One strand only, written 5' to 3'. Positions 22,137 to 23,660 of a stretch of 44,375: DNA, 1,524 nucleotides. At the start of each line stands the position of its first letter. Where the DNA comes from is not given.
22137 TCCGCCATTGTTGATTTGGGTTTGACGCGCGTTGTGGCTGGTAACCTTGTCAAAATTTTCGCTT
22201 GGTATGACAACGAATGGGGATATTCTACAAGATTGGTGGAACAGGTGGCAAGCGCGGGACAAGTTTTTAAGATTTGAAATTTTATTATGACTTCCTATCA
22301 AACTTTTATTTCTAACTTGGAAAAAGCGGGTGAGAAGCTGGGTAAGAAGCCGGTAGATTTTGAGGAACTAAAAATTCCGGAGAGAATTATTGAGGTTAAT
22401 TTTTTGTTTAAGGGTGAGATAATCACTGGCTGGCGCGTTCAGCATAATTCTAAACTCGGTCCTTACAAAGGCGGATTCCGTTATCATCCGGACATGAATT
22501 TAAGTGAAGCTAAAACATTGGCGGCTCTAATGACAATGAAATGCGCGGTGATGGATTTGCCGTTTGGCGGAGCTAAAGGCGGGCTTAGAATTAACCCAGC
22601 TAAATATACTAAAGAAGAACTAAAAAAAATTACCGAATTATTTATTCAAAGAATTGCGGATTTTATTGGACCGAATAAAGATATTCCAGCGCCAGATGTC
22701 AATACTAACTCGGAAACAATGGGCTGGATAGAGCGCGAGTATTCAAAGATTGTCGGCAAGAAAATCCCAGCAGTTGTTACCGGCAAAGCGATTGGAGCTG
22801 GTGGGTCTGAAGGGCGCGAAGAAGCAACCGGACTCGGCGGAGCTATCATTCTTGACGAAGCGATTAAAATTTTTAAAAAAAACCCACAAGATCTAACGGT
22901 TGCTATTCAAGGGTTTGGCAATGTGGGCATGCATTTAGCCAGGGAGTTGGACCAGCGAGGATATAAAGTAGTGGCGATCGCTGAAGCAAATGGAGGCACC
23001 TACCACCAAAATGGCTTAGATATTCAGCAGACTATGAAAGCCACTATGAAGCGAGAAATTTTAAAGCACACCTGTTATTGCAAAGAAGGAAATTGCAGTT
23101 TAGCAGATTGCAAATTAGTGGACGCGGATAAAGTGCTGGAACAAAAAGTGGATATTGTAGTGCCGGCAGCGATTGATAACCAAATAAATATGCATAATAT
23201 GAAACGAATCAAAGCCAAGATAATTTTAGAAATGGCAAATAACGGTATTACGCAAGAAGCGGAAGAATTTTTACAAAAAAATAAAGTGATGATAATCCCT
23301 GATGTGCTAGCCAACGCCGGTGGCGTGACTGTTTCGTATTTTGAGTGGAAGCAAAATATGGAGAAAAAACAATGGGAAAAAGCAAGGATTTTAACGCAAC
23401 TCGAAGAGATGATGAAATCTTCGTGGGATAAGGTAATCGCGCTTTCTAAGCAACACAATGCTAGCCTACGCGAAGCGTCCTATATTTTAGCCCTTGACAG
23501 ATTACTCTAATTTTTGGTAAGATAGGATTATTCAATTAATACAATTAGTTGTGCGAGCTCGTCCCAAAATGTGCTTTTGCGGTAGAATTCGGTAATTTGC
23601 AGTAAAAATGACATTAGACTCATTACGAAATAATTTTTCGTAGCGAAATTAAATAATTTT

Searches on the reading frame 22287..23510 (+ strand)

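Call 44: search_protein_families(library=pfam, proteins=[window:22287-23510:+], max_evalue=0.00001)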
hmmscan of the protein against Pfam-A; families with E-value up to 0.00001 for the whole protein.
window:22287-23510:+ (407 aa): 2 families
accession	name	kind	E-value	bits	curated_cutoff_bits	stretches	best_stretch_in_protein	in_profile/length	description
PF00208.27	ELFV_dehydrog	-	2e-65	221.3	23.4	1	172-406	1-233/241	Glutamate/Leucine/Phenylalanine/Valine dehydrogenase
PF02812.23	ELFV_dehydrog_N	-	4.6e-48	162.6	25.3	1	31-154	1-129/129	Glu/Leu/Phe/Val dehydrogenase, dimerisation domain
